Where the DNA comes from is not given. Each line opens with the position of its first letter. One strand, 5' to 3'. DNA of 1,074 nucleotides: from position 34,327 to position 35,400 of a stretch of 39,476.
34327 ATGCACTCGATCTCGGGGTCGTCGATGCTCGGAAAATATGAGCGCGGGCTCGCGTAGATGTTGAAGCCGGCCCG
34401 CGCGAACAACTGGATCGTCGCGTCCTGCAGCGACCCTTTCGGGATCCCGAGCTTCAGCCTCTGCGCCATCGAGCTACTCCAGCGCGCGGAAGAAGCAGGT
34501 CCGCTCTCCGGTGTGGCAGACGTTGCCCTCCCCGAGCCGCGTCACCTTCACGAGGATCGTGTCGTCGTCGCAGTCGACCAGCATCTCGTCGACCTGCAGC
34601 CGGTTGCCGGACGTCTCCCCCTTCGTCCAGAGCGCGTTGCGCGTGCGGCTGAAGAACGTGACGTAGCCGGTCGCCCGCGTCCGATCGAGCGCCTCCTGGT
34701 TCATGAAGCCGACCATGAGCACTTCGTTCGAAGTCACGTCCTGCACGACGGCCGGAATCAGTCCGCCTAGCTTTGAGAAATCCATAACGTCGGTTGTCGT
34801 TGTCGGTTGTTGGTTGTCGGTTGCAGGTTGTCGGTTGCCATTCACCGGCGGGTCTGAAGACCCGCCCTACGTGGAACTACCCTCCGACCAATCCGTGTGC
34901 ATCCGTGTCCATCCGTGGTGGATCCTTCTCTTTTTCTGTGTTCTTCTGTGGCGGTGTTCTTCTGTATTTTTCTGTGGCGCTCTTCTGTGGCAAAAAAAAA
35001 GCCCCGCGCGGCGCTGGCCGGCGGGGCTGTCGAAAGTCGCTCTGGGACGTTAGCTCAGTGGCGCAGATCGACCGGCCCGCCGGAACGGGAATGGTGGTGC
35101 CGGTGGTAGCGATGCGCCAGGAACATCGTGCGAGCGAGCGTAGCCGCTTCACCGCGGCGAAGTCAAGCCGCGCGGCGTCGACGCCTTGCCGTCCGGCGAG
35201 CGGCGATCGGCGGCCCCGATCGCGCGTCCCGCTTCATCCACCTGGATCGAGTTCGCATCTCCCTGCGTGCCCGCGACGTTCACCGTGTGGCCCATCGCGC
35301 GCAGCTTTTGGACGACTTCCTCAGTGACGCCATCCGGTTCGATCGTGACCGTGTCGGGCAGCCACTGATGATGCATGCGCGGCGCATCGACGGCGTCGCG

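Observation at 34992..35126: A candidate His-codon leader peptide and terminator (attenuator) upstream of the his operon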

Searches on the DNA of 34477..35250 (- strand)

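Call 14: search_rna_families(source=window, start=34700, end=35250, threshold=evalue, max_evalue=10, show_alignments=2)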
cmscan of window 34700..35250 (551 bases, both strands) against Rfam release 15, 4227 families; matches with E-value up to 10: 13.
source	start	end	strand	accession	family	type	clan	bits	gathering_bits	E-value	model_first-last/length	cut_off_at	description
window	34970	35040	-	RF00599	SNORA77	Gene; snRNA; snoRNA; HACA-box;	-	17.8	42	0.33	1-125/125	no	Small nucleolar RNA SNORA77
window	34962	35029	+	RF02236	asX2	Gene; sRNA;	-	15.9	70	1.6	1-87/87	no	Xanthomonas sRNA asX2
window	34995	35033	-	RF01791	F6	Gene; sRNA;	-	15.8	46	5.7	1-57/57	no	F6 TB sRNA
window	34995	35130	-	RF02232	sX13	Gene; sRNA;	-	15.2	50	1.9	1-115/115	no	Xanthomonadaceae sRNA sX13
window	34832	34871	-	RF02343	ar9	Gene; sRNA;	-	14.9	45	9.5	63-102/149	no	Alphaproteobacterial sRNA ar9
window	34984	35105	-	RF02502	Atu_C8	Gene; sRNA;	-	14.6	50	6.2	1-122/122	no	Rhizobiales sRNA Atu_C8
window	34881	34939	-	RF01128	sR43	Gene; snRNA; snoRNA; CD-box;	-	14.5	45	0.39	1-56/56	no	Small nucleolar RNA sR42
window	34992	35085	-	RF02837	anti-hemB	Gene; sRNA;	-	14.4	49.5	1.1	1-81/81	no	Burkholderia RNA 7 (anti-hemB)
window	34905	34936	-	RF01320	CRISPR-DR7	Gene; CRISPR;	CL00015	14.4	37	9.3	1-37/37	no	CRISPR RNA direct repeat element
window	34993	35052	-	RF02871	ncS54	Gene; sRNA;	-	12.9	43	5.2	1-79/79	no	Burkholderia sRNA 54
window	34986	35071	-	RF00519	suhB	Gene; sRNA;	CL00108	12.7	41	7.5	1-77/77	no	Makes More Granules Regulator RNA (mmgR)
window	34985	35026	-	RF02401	ClpQY_promoter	Cis-reg;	-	11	42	9.4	1-36/57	no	ClpQY promoter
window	35000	35030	-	RF01683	P6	Gene; sRNA;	-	10.9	50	1.5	479-510/510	no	Pseudomonas sRNA P6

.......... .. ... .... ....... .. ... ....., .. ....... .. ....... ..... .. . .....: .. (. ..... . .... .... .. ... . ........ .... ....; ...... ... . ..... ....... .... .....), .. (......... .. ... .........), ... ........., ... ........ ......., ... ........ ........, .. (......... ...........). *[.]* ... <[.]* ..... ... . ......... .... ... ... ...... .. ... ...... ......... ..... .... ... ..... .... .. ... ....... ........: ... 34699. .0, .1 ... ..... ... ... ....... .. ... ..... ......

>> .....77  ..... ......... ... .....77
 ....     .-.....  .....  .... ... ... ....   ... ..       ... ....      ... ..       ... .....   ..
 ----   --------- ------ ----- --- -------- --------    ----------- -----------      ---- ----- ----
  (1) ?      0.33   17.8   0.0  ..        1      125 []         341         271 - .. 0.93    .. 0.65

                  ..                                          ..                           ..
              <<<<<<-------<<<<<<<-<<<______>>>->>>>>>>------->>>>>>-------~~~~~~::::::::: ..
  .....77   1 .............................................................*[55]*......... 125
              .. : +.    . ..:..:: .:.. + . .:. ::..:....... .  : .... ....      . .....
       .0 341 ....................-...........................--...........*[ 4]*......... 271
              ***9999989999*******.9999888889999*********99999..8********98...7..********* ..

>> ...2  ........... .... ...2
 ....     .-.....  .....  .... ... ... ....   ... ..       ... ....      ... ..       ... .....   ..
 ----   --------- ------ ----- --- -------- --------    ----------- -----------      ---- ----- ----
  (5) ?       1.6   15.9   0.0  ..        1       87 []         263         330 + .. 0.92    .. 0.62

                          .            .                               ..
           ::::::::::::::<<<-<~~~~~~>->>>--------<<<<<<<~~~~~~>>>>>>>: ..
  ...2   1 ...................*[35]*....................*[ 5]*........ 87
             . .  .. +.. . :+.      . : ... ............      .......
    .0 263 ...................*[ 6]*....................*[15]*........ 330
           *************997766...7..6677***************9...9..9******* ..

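Call 24: build_rna_model(alignment_id=A1)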
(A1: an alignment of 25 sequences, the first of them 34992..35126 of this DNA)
Model R1 built from alignment A1 (25 sequences, 162 columns); structure: RNAalifold consensus.
model positions 141; base pairs 20; branch points 1; effective number of sequences 3.02; information 0.59 bits per position. Calibrated on 0.2 Mb of random sequence (short: E-values are rough).
structure used (alignment columns):
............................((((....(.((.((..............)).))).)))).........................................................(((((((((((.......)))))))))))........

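Call 25: search_with_rna_model(model_id=R1, sources=[window, L001, L002, L003, L004, L005, L006, L007, L008, L009, L010, L011, L012, L013, L014, L015, L016, L017, L018, L019, L020, L021, L022, L023, L024, L025, L026, L027, L028, L029, L030, L031, L032, L033, L034, L035, L036, L037, L038, L039, L040, L041, L042, L043, L044, L045, L046, L047, L048, L049, L050, L051, L052, L053, L054, L055, L056, L057, L058, L059, L060, L061, L062, L063, L064, L065, L066, L067, L068, L069, L070, L071, L072, L073, L074, L075, L076, L077, L078, L079, L080], max_evalue=1, make_alignment=true)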
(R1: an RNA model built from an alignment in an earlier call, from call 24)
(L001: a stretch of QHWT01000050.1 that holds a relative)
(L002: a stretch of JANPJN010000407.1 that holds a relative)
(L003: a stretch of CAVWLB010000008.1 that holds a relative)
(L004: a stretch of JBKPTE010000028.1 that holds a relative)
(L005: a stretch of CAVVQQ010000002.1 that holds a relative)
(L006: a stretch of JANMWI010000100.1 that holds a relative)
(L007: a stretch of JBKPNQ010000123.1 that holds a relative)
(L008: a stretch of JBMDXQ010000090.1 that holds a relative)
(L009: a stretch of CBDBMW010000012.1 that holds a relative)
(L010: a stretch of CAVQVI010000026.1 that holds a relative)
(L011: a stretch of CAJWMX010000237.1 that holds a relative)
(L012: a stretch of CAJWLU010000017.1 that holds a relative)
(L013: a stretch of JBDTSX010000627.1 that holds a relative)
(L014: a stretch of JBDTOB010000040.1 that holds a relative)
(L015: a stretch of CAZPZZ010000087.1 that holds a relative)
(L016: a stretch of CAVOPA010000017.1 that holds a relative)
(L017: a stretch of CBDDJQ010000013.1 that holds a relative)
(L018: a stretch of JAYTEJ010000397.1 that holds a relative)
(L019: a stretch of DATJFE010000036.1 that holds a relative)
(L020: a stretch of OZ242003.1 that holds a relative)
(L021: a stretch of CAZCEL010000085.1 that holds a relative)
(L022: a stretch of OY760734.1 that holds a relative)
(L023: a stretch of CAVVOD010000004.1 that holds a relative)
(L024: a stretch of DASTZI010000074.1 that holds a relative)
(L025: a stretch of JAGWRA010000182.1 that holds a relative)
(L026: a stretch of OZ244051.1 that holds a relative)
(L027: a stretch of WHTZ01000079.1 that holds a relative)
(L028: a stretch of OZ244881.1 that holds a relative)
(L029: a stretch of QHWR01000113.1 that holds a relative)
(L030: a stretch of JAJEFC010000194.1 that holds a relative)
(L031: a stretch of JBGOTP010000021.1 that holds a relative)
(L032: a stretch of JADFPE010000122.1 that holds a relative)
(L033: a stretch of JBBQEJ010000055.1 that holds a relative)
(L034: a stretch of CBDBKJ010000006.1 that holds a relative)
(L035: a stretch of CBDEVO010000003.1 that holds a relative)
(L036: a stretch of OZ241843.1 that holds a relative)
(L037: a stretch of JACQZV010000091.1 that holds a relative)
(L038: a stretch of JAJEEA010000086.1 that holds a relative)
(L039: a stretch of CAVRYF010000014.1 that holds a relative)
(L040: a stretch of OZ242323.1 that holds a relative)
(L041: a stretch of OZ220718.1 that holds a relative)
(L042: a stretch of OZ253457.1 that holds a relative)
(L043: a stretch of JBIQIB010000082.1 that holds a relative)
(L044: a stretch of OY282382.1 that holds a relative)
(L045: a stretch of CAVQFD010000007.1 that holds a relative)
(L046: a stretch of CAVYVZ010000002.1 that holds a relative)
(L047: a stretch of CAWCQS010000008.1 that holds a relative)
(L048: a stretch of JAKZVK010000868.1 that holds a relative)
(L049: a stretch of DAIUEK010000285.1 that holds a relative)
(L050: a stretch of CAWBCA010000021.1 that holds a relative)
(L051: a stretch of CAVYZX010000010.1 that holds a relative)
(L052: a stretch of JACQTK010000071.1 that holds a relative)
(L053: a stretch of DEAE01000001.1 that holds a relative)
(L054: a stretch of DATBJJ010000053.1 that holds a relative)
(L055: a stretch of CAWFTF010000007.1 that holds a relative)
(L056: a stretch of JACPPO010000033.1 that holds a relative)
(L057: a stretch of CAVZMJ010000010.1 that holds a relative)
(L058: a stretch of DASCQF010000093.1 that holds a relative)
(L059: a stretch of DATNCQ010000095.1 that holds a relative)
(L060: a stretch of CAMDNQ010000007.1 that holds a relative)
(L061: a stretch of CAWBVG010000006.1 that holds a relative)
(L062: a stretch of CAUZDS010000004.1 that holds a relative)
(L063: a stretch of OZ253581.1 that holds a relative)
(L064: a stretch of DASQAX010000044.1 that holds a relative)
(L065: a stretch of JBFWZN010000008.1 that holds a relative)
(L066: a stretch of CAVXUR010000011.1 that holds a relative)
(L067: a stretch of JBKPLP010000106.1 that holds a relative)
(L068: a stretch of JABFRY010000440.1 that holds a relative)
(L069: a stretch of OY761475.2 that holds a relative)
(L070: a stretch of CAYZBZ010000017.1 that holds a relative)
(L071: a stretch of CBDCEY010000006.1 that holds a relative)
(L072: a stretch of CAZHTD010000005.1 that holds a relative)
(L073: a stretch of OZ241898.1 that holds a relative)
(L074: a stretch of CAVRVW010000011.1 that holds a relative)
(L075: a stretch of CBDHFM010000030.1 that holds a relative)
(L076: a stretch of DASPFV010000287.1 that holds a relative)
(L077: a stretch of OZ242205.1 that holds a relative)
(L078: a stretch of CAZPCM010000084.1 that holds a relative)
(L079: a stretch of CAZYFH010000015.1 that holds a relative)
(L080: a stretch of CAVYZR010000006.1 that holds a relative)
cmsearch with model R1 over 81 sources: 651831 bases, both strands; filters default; matches with E-value up to 1: 125.
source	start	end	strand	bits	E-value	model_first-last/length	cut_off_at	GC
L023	3839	3981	+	134.8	1.3e-30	1-141/141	no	0.62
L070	3850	3989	+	134.4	1.6e-30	1-141/141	no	0.61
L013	1030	1169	+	134.3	1.7e-30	1-141/141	no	0.64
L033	3847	3988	+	133.6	2.5e-30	1-141/141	no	0.63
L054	3838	3973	+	124.7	3.9e-28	1-141/141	no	0.62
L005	3828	3964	+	123.4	8.3e-28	1-141/141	no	0.64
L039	3811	3949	+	120.1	5.1e-27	1-141/141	no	0.62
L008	3804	3936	+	118.6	1.2e-26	1-141/141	no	0.68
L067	3833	3975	+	116.7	3.6e-26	1-141/141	no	0.65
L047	3850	3994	+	116.4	4.3e-26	1-141/141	no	0.61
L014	3829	3971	+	115.3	7.7e-26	1-141/141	no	0.62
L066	3848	3995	+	115.2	8.2e-26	1-141/141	no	0.6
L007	3847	3988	+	115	9.3e-26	1-141/141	no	0.61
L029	3861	3991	+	113.6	2e-25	1-141/141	no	0.65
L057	3851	3995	+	112.7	3.3e-25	1-141/141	no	0.6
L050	3816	3950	+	111.3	7.4e-25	1-141/141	no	0.62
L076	3821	3960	+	110.8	9.7e-25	1-141/141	no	0.68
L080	3827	3972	+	110.7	1e-24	1-141/141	no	0.6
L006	3825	3967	+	109.5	2.1e-24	1-141/141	no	0.63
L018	542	684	+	108.8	3.1e-24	1-141/141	no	0.62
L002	3034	3172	+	108.2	4.3e-24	1-141/141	no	0.63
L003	3812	3951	+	100.3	3.6e-22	1-141/141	no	0.6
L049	333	465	+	99.6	5.5e-22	1-141/141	no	0.62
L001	3733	3869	+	98.7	9.2e-22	1-141/141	no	0.64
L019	3738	3868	+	80.8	2.2e-17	1-141/141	no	0.67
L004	3795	3926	+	66.5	6.9e-14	1-141/141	no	0.7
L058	3804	3942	+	63.7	3.4e-13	1-141/141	no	0.64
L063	3756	3904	+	62.3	7.6e-13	1-141/141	no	0.67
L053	3800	3939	+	62.1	8.3e-13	1-141/141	no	0.57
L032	1817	1955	+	59.7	3.2e-12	1-141/141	no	0.67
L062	3810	3949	+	58.4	6.7e-12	1-141/141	no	0.67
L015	3750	3891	+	58.4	6.7e-12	1-141/141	no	0.61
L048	2247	2385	+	58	8.5e-12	1-141/141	no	0.63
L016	3851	3983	+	57.9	9.2e-12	1-141/141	no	0.68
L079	3838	3974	+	51.6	3.2e-10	1-141/141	no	0.64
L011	3413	3555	+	51.4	3.5e-10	1-141/141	no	0.66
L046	3850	3988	+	49.3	1.2e-09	1-141/141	no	0.64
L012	3817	3959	+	47.8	2.7e-09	1-141/141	no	0.63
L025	3708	3854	+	43.4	3.3e-08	1-141/141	no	0.65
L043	28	177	+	40.5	1.6e-07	1-141/141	no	0.64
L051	3856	3980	+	40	2.1e-07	1-141/141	no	0.6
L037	3839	3985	+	38.3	5.8e-07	1-141/141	no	0.66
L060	3816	3958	+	37.1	1.1e-06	1-141/141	no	0.62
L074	3843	3969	+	35.4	2.9e-06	1-141/141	no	0.61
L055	3787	3932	+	35.4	2.9e-06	1-141/141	no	0.65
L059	3838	3982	+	33.5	8.7e-06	1-141/141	no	0.65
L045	3824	3951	+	32.6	1.4e-05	1-141/141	no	0.62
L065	3778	3934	+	32.1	1.9e-05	1-141/141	no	0.68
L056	1403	1542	+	32.1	1.9e-05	1-141/141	no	0.63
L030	3228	3366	+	32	2e-05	1-141/141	no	0.71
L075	3829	3973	+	31.8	2.3e-05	1-141/141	no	0.65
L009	4446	4550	+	31.7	2.3e-05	1-141/141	no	0.71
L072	3824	3969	+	31.2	3.2e-05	1-141/141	no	0.64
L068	3778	3934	+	31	3.5e-05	1-141/141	no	0.68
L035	3792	3932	+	30.4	5e-05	1-141/141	no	0.71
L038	1259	1397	+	29.6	7.8e-05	1-141/141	no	0.72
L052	3847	3986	+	27.6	0.00024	1-141/141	no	0.64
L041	3806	3941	+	27.4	0.00027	1-141/141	no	0.71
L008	3899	4002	-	27.4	0.00027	1-141/141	no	0.59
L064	3838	3984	+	26.9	0.00035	1-141/141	no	0.67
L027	1705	1848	+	26.6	0.00041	1-141/141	no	0.66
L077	3785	3923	+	26.6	0.00042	1-141/141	no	0.7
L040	3800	3933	+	26.6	0.00043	1-141/141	no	0.73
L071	3789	3927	+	26.5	0.00043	1-141/141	no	0.7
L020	3807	3946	+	26.5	0.00044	1-141/141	no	0.73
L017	3846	3984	+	26.4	0.00046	1-141/141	no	0.68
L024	766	911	+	26.2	0.00051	1-141/141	no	0.62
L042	3792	3933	+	26.2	0.00052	1-141/141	no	0.72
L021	3841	3959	+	26.1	0.00055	1-141/141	no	0.65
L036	3808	3934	+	25.9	0.00063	1-141/141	no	0.74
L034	3798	3937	+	25.4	0.00084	1-141/141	no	0.67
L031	3848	3984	+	25.1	0.00095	1-141/141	no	0.61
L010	3840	3972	+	25.1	0.00095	1-141/141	no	0.62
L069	3793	3934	+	25.1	0.00098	1-141/141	no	0.72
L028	3792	3935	+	24.4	0.0014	1-141/141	no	0.7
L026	3806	3945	+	23.4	0.0025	1-141/141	no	0.73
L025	3826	3863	-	23.1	0.003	96-136/141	no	0.66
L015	3860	3902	-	22.5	0.0043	93-136/141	no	0.51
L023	3944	4059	-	22.2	0.0051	1-141/141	no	0.55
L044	3780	3924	+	21.8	0.0064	1-141/141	no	0.7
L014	3934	4056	-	21.8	0.0064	1-141/141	no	0.57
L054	3944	3973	-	21.1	0.0094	104-136/141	no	0.6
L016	3956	3995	-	20.6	0.012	90-136/141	no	0.7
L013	1136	1174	-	19.9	0.019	99-136/141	no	0.54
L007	3950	4067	-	19.8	0.019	1-141/141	no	0.58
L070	3958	3998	-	19.3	0.025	95-136/141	no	0.54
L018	647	769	-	19.1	0.029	1-141/141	no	0.58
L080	3942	4003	-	19.1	0.03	71-136/141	no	0.52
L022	3807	3935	+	18.2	0.048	1-141/141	no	0.73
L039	3919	3950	-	17.9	0.055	103-136/141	no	0.69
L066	3965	3996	-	17.9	0.055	103-136/141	no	0.69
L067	3943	4002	-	17.9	0.056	75-136/141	no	0.57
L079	3939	4059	-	17.9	0.058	1-141/141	no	0.58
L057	3967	3990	-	17.8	0.058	110-135/141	no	0.79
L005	3932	3963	-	17.2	0.086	105-136/141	no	0.56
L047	3965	3995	-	17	0.096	103-136/141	no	0.55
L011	3525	3549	-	16.9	0.1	110-135/141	no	0.84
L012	3929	3953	-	16.9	0.1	110-135/141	no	0.84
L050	3922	3961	-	16.7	0.11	93-136/141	no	0.57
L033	3957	3999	-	16.1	0.16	93-136/141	no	0.63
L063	3873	3898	-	15.8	0.18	110-135/141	no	0.69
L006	3937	3960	-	15.8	0.19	111-134/141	no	0.71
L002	3141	3173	-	15.8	0.19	104-136/141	no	0.64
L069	3904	3928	-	15.8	0.19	110-135/141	no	0.84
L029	3960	4083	-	15.2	0.25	1-141/141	no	0.56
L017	3955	3978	-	15.1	0.28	110-135/141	no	0.88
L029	1810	1910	+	14.8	0.32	1-141/141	no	0.65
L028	3905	3929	-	14.6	0.37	110-135/141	no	0.88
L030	3336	3360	-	14.3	0.43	110-135/141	no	0.88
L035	3902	3926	-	14.3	0.43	110-135/141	no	0.88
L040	3903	3927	-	14.3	0.43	110-135/141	no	0.88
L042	3903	3927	-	14.3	0.43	110-135/141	no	0.88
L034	3908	3931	-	13.9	0.56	110-135/141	no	0.92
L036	3905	3928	-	13.9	0.56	110-135/141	no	0.92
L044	3895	3918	-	13.9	0.56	110-135/141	no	0.92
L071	3898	3921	-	13.9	0.56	110-135/141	no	0.92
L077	3894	3917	-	13.9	0.56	110-135/141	no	0.92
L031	1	73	-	13.7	0.59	1-76/141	3'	0.55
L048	2355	2379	-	13.5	0.68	110-135/141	no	0.8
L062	3918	3943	-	13.5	0.7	110-135/141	no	0.81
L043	146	171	-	13.4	0.7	110-135/141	no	0.73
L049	435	465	-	13.1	0.83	104-136/141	no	0.65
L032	1925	1949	-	12.9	0.94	110-135/141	no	0.84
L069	1690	1793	-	12.9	0.96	1-141/141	no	0.65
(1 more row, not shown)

Alignment A2: 125 matches aligned to the model, 301 columns, each read 5' to 3' on its own strand. Consensus structure (alignment columns), stored with it:
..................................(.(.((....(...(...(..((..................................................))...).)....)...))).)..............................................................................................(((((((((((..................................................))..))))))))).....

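Call 58: search_rna_families(sources=[L005, L035, L032, L059, L045, L027, L011, L065], threshold=gathering)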
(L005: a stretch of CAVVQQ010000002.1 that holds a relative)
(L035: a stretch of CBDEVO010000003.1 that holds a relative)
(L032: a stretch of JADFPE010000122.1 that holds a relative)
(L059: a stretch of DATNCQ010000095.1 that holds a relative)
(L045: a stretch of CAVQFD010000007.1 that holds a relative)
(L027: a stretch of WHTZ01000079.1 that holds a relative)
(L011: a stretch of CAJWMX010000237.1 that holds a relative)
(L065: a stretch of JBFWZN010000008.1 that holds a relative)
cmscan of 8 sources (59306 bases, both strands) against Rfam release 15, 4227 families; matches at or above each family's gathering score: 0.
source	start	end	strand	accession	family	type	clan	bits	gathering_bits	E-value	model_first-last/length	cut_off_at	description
